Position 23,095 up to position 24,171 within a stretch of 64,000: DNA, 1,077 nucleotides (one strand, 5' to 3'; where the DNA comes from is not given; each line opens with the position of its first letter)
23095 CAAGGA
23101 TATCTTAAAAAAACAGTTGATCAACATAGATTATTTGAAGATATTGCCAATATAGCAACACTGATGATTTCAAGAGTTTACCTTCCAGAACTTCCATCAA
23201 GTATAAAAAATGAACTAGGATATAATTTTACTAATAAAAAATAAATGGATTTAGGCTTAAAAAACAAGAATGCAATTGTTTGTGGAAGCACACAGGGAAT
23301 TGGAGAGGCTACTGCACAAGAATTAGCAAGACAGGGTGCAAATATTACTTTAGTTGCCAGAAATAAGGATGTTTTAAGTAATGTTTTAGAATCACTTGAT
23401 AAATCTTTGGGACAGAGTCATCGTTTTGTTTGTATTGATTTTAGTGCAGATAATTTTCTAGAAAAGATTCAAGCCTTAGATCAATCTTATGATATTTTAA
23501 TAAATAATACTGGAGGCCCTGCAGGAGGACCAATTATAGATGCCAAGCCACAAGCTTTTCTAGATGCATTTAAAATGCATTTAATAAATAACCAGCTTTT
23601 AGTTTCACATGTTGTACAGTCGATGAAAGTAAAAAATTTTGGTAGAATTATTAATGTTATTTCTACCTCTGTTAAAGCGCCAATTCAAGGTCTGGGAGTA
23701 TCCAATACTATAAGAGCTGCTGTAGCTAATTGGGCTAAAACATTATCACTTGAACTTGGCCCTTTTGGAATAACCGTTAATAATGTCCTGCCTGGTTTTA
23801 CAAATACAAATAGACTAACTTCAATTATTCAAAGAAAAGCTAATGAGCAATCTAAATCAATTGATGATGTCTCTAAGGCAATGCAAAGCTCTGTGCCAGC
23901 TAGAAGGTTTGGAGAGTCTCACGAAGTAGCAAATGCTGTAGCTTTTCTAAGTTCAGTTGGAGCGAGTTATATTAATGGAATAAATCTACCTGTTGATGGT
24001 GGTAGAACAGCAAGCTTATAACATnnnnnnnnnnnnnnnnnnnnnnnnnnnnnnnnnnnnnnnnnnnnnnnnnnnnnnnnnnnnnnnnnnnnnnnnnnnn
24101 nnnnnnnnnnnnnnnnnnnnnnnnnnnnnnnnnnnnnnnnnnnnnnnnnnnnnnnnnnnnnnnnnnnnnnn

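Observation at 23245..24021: Atypical SDR (SxxxR instead of YxxxK) inside the kynurenine operon: candidate for the gene-less reduction step to 2-oxoadipate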

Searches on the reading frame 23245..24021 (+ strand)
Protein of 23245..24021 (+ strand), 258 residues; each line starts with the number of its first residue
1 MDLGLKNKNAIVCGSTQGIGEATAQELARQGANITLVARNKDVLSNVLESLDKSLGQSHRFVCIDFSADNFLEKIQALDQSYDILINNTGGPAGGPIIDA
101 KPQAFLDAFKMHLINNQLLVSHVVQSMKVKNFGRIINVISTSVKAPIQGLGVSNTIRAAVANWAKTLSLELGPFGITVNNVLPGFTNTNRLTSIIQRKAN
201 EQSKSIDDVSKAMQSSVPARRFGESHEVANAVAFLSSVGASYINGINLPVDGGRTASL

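Call 3: search_protein_families(library=pfam, proteins=[window:23245-24021:+])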
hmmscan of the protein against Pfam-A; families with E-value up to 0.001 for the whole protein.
window:23245-24021:+ (258 aa): 3 families
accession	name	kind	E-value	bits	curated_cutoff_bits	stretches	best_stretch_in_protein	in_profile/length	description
PF13561.12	adh_short_C2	-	7.5e-38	130.9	27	1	16-254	5-235/236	Enoyl-(Acyl carrier protein) reductase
PF00106.31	adh_short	-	6.2e-32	111.1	26.6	1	8-195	1-191/195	short chain dehydrogenase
PF03435.24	Sacchrp_dh_NADP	-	1.2e-05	26.1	25.1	1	18-99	8-86/129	Saccharopine dehydrogenase NADP binding domain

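Call 4: search_protein_families(library=ncbifam, proteins=[window:23245-24021:+])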
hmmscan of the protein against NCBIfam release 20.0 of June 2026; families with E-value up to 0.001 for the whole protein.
window:23245-24021:+ (258 aa): 217 families (the best 25 are shown)
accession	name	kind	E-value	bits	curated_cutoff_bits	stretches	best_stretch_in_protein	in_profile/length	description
NF006212.0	PRK08339.1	equivalog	3.8e-48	164.4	339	1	4-257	5-261/263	short chain dehydrogenase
NF005559.1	PRK07231.1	subfamily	1.2e-46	159.2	215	1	5-255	2-248/249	glucose 1-dehydrogenase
NF004779.0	PRK06125.1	subfamily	1.2e-43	149.5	261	1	1-256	1-255/259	short-chain dehydrogenase/reductase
NF052558.1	MBtsdlDhBudC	equivalog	2.9e-40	138.4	270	1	6-257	2-244/250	meso-2,3-butanediol dehydrogenase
NF009466.0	PRK12826.1-2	subfamily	2.2e-39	135.4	222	1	6-256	2-246/248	3-oxoacyl-ACP reductase FabG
NF004778.0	PRK06124.1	equivalog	2.5e-38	131.9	303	1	4-257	8-255/256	SDR family oxidoreductase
TIGR01830.1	3oxo_ACP_reduc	equivalog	1.7e-36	126.2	297.75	1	10-253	1-237/239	3-oxoacyl-[acyl-carrier-protein] reductase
NF005446.0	PRK07035.1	equivalog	1.7e-36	125.8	373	1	4-255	8-254/255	SDR family oxidoreductase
NF004791.0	PRK06138.1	equivalog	2.7e-35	121.9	312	1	5-256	3-251/252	SDR family oxidoreductase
TIGR01963.1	PHB_DH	subfamily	3.1e-35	121.7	307.05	1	8-256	2-254/255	3-hydroxybutyrate dehydrogenase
NF005095.0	PRK06523.1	subfamily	4.7e-35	121.4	231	1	3-255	6-258/261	oxidoreductase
NF006070.0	PRK08213.1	subfamily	2.6e-34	118.9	279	1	5-256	10-258/259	gluconate 5-dehydrogenase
NF047420.2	EF_P_mod_YmfI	equivalog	2.7e-34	118.9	238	1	10-253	2-234/236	elongation factor P 5-aminopentanone reductase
NF009093.0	PRK12429.1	subfamily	3.5e-34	118.3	258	1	5-256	3-258/259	3-hydroxybutyrate dehydrogenase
NF004198.0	PRK05653.1-3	equivalog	4.3e-34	118.1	296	1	5-254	5-246/248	3-oxoacyl-ACP reductase FabG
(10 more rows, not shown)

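Call 5: search_solved_structures(query=window:23245-24021:+, show_alignments=3)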
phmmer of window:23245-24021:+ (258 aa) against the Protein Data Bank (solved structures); distinct sequences matched with E-value up to 0.001: 569 (the best 60 are shown).
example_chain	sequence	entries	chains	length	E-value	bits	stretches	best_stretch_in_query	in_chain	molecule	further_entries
5va8_A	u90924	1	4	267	5.3e-47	163.5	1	1-254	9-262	Short-chain dehydrogenase/reductase SDR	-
5vps_A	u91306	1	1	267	1.1e-43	152.6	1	1-254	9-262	Short-chain dehydrogenase/reductase SDR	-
5idx_A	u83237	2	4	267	2.1e-43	151.8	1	1-254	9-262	Short-chain dehydrogenase/reductase SDR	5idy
1o5i_A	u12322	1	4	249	2.2e-40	141.9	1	1-254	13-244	3-oxoacyl-(acyl carrier protein) reductase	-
2z1n_A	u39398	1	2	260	1e-38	136.4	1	1-254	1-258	dehydrogenase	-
6jh7_A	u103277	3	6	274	1.3e-37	132.8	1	1-257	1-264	Short chain dehydrogenase family protein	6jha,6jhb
4egf_A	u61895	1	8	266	6.4e-29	104.4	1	4-255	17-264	L-xylulose reductase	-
3u49_A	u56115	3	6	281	1.1e-28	103.5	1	6-257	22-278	Bacilysin biosynthesis oxidoreductase ywfH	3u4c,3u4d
1zem_A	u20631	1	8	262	3.2e-25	92.2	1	7-253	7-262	xylitol dehydrogenase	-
3ai1_A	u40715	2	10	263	1.2e-24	90.4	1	1-255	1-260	NADPH-sorbose reductase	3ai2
1i01_A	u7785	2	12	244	2e-24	89.7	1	5-254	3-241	BETA-KETOACYL [ACP] REDUCTASE | 3-oxoacyl-[acyl-carrier protein] reductase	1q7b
1q7c_A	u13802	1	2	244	2.3e-24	89.4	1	5-254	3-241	3-oxoacyl-[acyl-carrier protein] reductase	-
1x7g_A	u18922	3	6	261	2.8e-24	89.2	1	9-253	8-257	Putative ketoacyl reductase | ACTINORHODIN POLYKETIDE KETOREDUCTASE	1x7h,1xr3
4wjz_A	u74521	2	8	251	3e-24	89.1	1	3-254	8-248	3-oxoacyl-[acyl-carrier-protein] reductase FabG | 3-oxoacyl-[acyl-carrier protein] reductase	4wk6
2rh4_A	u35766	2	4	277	3.4e-24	88.9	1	8-253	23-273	Actinorhodin Polyketide Ketoreductase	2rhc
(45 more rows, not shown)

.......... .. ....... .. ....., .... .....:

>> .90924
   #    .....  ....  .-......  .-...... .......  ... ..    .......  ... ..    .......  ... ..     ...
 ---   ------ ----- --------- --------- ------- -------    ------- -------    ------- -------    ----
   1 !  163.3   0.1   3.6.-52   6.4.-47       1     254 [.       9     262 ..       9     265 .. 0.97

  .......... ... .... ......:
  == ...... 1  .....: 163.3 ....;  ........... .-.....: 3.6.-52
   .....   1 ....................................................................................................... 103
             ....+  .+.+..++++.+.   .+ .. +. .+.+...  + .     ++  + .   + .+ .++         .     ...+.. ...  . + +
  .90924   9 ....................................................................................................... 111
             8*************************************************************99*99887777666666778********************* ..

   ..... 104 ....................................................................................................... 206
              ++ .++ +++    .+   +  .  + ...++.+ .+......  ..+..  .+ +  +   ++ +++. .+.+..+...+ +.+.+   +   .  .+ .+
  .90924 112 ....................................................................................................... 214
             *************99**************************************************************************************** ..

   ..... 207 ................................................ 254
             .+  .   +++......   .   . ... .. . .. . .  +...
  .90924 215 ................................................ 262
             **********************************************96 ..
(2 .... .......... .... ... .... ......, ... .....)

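Call 13: find_homologous_proteins(query=window:23245-24021:+, max_evalue=1e-20)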
Query window:23245-24021:+ (258 aa): 8000 proteins with E <= 1e-20 among 8000 candidates; the best 120 are listed.
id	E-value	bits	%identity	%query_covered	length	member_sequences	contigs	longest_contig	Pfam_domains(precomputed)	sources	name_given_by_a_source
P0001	5.5e-161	551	100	100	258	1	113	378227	PF13561.13,PF00106.32,PF03435.25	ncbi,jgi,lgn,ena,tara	ncbi:MAG: SDR family oxidoreductase [Flavobacteriales bacterium]|jgi:3-oxoacyl-[acyl-carrier protein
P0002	7.5e-161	551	100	100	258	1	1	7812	PF13561.13,PF00106.32,PF03435.25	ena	-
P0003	2.0e-160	550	100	100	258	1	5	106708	PF13561.13,PF00106.32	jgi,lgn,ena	jgi:3-oxoacyl-[acyl-carrier protein] reductase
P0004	2.0e-160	550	100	100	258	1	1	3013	PF13561.13,PF00106.32,PF03435.25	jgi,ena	jgi:3-oxoacyl-[acyl-carrier protein] reductase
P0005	2.1e-160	549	100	100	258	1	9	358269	PF13561.13,PF00106.32,PF03435.25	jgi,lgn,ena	jgi:3-oxoacyl-[acyl-carrier protein] reductase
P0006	2.2e-160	549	100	100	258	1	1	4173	PF13561.13,PF00106.32,PF03435.25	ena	-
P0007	2.3e-160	549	100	100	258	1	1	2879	PF13561.13,PF00106.32,PF03435.25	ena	-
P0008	2.4e-160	549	100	100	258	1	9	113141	PF13561.13,PF00106.32,PF03435.25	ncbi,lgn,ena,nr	ncbi:SDR family oxidoreductase [Flavobacteriales bacterium]|nr:SDR family oxidoreductase [Flavobacte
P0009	2.4e-160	549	100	100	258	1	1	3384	PF13561.13,PF00106.32,PF03435.25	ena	-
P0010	2.4e-160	549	100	100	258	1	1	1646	PF13561.13,PF00106.32,PF03435.25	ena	-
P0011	2.7e-160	549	99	100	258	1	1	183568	PF13561.13,PF00106.32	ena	-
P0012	3.2e-160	549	99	100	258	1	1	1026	PF13561.13,PF00106.32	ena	-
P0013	3.3e-160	549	99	100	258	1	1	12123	PF13561.13,PF00106.32,PF03435.25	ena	-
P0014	3.5e-160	549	100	100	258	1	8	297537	PF13561.13,PF00106.32,PF03435.25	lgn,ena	-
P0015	3.5e-160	549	100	100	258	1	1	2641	PF13561.13,PF00106.32,PF03435.25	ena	-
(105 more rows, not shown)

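Call 20: predict_structure(protein=window:23245-24021:+)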
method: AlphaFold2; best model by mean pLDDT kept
length: 258 residues; sequences in the alignment: 1
mean_pLDDT: 40.7   pTM: 0.30
mean pLDDT of the five models: 40.7, 40.1, 38.8, 37.0, 34.6
residues with pLDDT >= 90: 0; 70-90: 0; 50-70: 71; < 50: 187
segments of 3 or more residues with pLDDT < 50: 1-5, 14-19, 57-60, 65-69, 87-100, 110-258
pLDDT, mean of each block of 10 residues (from residue 1): 50 48 61 55 60 55 48 60 49 37 56 34 30 30 25 28 31 27 32 39 41 38 32 34 27 25
secondary structure, 60 per line:
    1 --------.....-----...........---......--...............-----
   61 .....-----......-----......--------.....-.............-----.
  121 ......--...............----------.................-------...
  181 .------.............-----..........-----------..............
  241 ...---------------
elements in order: E9-13 H19-29 E33-38 H41-55 E61-65 H71-76 E82-87 E96-100 H102-114 H120-126 H129-143 H154-170 H178-181 H188-200 H206-215 H227-243

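Call 21: search_protein_representatives(protein=window:23245-24021:+)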
Query: 258 residues. Proteins with E-value up to 0.001 (for the whole library): 97730; up to 1e-10: 23777; up to 1e-30: 559. The best 150 are listed.
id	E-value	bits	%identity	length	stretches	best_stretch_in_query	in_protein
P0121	4.1e-82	291.6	56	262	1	1-257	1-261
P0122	5.5e-80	284.6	59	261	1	1-258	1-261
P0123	1.3e-74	267.0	53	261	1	1-257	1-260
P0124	3.6e-74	265.6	53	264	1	1-258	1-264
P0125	1.6e-72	260.2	52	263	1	1-257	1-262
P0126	2.1e-72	259.8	53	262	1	1-257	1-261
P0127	6.9e-71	254.8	53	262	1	4-258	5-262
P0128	6.3e-70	251.7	53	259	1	1-258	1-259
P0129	6.9e-69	248.3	50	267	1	1-255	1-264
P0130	1.9e-67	243.6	50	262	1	2-255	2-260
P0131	1.6e-66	240.6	49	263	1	1-256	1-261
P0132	2.9e-66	239.7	50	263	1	4-258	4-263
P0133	5.4e-66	238.8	52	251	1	3-258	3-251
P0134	8.5e-65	234.9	48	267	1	5-257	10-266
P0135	1.7e-64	233.9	51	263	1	3-258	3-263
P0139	8.7e-61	221.8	46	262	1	4-255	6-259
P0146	1.3e-57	211.4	45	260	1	1-254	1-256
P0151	3.3e-56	206.8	45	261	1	1-257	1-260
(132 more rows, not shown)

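Call 27: find_related_loci(query=A2, collection=genome_contigs, flank=10000)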
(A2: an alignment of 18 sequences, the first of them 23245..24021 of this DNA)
Query A2 (258 aa) in genome_contigs; peptide patterns used: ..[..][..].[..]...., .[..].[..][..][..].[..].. (x = any residue, [..] = any of these).
600 stretches matched a pattern (row limit reached: there are more); 599 encode a relative of the query (tblastn E <= 1e-3); the best 80 are kept; 80 distinct loci.
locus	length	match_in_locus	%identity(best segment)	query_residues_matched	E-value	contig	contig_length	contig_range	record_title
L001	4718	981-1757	68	1-258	1e-115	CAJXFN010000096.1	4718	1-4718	MAG TPA_asm: uncultured Flavobacteriales bacterium isolate ERR599160_bin.134_MetaBAT_v2.12.1_MAG genome assembly, contig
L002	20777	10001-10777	62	1-258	1e-102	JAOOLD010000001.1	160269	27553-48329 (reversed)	Bacteroidota bacterium isolate AH-716-K08 AH-716-K08_NODE_1, whole genome shotgun sequence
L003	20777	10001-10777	61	1-258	3e-100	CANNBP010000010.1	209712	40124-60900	uncultured Aquimarina sp. isolate 187-3Z.fasta genome assembly, contig: NODE_10, whole genome shotgun sequence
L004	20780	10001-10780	61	1-258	3e-99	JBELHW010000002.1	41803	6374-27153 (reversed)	MAG: Cryomorphaceae bacterium isolate REMEI103_ass_metaspades_bin.50 EXTRA_NODE_1, whole genome shotgun sequence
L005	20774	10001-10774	61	1-258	4e-98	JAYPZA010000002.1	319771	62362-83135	MAG: Flavobacterium sp. isolate 139586_S187_metabat_bins_sens.tsv.119 NODE_3_length_319771_cov_6.900721, whole genome sh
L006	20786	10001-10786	60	1-258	3e-98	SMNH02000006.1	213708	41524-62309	Kordia sp. TARA_039_SRF c_000000000006, whole genome shotgun sequence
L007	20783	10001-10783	62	1-258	3e-97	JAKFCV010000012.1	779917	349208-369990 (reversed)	MAG: Pedobacter sp. isolate LC030 contig-124_2, whole genome shotgun sequence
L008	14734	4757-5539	61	1-258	4e-97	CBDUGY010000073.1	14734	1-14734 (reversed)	MAG TPA_asm: uncultured Ulvibacter sp. isolate SRR22808123_concoct_64 genome assembly, contig: ERZ25043451.2318, whole g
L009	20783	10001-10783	58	1-258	4e-97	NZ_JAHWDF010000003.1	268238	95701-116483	Mesonia aestuariivivens strain JHPTF-M18 3, whole genome shotgun sequence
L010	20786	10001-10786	56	1-258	5e-95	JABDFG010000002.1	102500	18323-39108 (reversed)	MAG: Bacteroidetes bacterium isolate BWOrgControl_Nextera28_MAG6 3300020967.a:Ga0206820_1005, whole genome shotgun seque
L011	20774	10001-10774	59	1-258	4e-95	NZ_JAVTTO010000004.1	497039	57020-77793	Asprobacillus argus strain S356 NODE_4_length_497039_cov_62.700643, whole genome shotgun sequence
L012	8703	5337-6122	58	1-258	2e-94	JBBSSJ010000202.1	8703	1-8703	MAG: Cytophagales bacterium isolate SVL1_sbin.60 SVL1_sbin.60_K_337902_L_8703_cov_8.0000, whole genome shotgun sequence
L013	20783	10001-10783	54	1-258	1e-94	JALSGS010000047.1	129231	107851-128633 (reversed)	MAG: Saprospiraceae bacterium isolate 354-166_maxbin2_scaf2bin.116 354-166_scaffold_74_c1, whole genome shotgun sequence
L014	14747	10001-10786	59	1-258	9e-95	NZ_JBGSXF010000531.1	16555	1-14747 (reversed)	MAG: Persicitalea sp. isolate JTS-RE59 k141_2367944, whole genome shotgun sequence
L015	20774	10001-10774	59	1-258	9e-95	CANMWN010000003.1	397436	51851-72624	uncultured Flavobacteriaceae bacterium isolate N1Y106-Z.fasta genome assembly, contig: NODE_3, whole genome shotgun sequ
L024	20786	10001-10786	60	1-258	2e-93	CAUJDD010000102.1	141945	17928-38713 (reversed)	MAG: Bacteroidota bacterium isolate KLAP122 genome assembly, contig: KLAP122_74845, whole genome shotgun sequence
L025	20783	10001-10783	58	1-258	3e-93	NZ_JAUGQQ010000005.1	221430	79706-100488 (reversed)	Aequorivita aurantiaca strain SDUM287046 scaffold_5_length=221431, whole genome shotgun sequence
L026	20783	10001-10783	58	1-258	3e-93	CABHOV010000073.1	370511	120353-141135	MAG: uncultured Bacteroides sp. isolate Bacteroidetes_sp_nbed49b3 genome assembly, contig: NODE_41_length_370511_cov_16.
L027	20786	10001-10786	59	1-258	5e-93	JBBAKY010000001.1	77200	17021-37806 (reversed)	MAG: Arcicella sp. isolate EUL_049 ctg1-EUL_049, whole genome shotgun sequence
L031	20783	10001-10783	59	1-258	1e-92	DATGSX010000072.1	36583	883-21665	MAG TPA_asm: Flavobacteriaceae bacterium isolate SMAG_U10488 k141_244502, whole genome shotgun sequence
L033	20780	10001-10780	59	1-258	2e-92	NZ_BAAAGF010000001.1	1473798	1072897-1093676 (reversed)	Gaetbulibacter jejuensis strain JCM 15976 sequence01, whole genome shotgun sequence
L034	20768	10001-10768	59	1-258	3e-92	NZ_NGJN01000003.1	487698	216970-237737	Winogradskyella aurantia strain WNB302 contig3, whole genome shotgun sequence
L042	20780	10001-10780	57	1-258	2e-91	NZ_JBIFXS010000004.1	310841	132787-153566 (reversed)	Mariniflexile sp. HNIBRBA6329 NODE_4_length_310841_cov_411.487222, whole genome shotgun sequence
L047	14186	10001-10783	57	1-258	1e-91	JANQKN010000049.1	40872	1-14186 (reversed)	MAG: Flavobacteriaceae bacterium isolate PL25a_bin.158 k99_2720504, whole genome shotgun sequence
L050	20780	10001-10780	57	1-258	4e-91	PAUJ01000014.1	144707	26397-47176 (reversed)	MAG: Flavobacteriaceae bacterium isolate SAT1509 5901, whole genome shotgun sequence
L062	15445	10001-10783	59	1-258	4e-90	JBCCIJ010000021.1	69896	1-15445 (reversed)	MAG: Bacteroidota bacterium isolate P01_B01_bin.88 k141_964584_length_69896_cov_16.0000, whole genome shotgun sequence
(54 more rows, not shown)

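Call 30: search_protein_families(library=pfam, proteins=[L047:12313-12972:+, L027:16462-17664:+, L034:1641-2423:+, L008:13275-14009:+, L031:13131-13499:-, L033:16346-17215:-, L042:13761-16073:-, L050:1469-2227:+, L025:18160-18732:-, L062:1167-2024:-], max_evalue=0.0001)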
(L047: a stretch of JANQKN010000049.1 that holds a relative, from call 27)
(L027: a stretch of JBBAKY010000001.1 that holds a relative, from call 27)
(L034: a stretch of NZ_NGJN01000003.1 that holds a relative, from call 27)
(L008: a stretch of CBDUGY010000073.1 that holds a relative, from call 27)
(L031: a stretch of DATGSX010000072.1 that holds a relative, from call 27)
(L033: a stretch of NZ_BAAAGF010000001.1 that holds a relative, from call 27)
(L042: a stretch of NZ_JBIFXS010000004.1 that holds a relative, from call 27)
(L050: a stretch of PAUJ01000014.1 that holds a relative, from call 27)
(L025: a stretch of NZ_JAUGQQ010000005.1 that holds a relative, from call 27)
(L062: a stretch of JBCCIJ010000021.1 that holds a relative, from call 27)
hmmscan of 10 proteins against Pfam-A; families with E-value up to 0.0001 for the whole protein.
L047:12313-12972:+ (220 aa): 6 families
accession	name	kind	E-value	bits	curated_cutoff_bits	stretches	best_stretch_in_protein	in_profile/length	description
PF01596.23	Methyltransf_3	-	2.6e-51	174.3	22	1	22-218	3-202/204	O-methyltransferase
PF13578.12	Methyltransf_24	-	1.4e-18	68.2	26.3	1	69-170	1-105/105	Methyltransferase domain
PF01135.25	PCMT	-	2.3e-05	24.7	20.3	1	50-108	60-117/210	Protein-L-isoaspartate(D-aspartate) O-methyltransferase (PCMT)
PF13847.12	Methyltransf_31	-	2.4e-05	24.5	27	1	66-143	5-82/145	Methyltransferase domain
PF13649.12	Methyltransf_25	-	2.9e-05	25.1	27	1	68-141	1-70/97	Methyltransferase domain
PF01209.24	Ubie_methyltran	-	5.9e-05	23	20.1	1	63-154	46-135/233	ubiE/COQ5 methyltransferase family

L027:16462-17664:+ (401 aa): 1 family
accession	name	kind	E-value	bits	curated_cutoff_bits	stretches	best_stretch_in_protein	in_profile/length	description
PF01784.24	DUF34_NIF3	-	4.9e-82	275.8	23.4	1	37-396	1-256/256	Duf34/NIF3 (NGG1p interacting factor 3)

L034:1641-2423:+ (261 aa): 1 family
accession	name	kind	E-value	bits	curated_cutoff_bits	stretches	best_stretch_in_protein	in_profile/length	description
PF02591.20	Zn_ribbon_9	-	4.6e-08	33.5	29.1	1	208-239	2-33/33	C4-type zinc ribbon domain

L008:13275-14009:+ (245 aa): 1 family
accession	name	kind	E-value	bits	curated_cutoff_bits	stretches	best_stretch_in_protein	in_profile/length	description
PF03575.23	Peptidase_S51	-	1.1e-51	175.9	23.9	1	15-218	1-205/206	Peptidase family S51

L031:13131-13499:- (123 aa): 1 family
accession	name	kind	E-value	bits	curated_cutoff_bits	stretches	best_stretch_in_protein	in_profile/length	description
PF02416.21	TatA_B_E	-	1.5e-10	40.6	21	1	39-89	1-51/53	mttA/Hcf106 family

L033:16346-17215:- (290 aa): 1 family
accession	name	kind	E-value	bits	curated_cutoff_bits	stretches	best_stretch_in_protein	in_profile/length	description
PF13715.12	CarbopepD_reg_2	-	1.4e-09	38.2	32.2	1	59-141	1-88/88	CarboxypepD_reg-like domain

L042:13761-16073:- (771 aa): 1 family
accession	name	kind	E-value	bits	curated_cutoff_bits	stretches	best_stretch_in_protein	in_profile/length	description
PF01433.26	Peptidase_M1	-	8.5e-12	45.6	27.7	1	399-586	38-218/218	Peptidase family M1 domain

L050:1469-2227:+ (253 aa): 1 family
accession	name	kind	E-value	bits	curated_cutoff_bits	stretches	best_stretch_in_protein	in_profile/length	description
PF01625.27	PMSR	-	1.2e-51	175.4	23.7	1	71-220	2-151/153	Peptide methionine sulfoxide reductase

L025:18160-18732:- (191 aa): 1 family
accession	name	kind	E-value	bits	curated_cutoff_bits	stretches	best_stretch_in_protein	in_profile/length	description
PF20420.3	DUF6702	-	2.3e-48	164.2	24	1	41-179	2-140/141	Domain of unknown function (DUF6702)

L062:1167-2024:- (286 aa): 5 families
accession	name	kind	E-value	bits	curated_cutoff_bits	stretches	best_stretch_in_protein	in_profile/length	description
PF08241.18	Methyltransf_11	-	3.4e-12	47.3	21.2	1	77-173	2-95/95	Methyltransferase domain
PF13649.12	Methyltransf_25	-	1.8e-11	45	27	1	76-169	2-97/97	Methyltransferase domain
PF08242.18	Methyltransf_12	-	1e-10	42.6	30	1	76-171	1-98/98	Methyltransferase domain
PF13847.12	Methyltransf_31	-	6.4e-10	39.3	27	1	72-177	4-113/145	Methyltransferase domain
PF13489.12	Methyltransf_23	-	6.8e-05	23.1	27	1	71-176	22-119/164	Methyltransferase domain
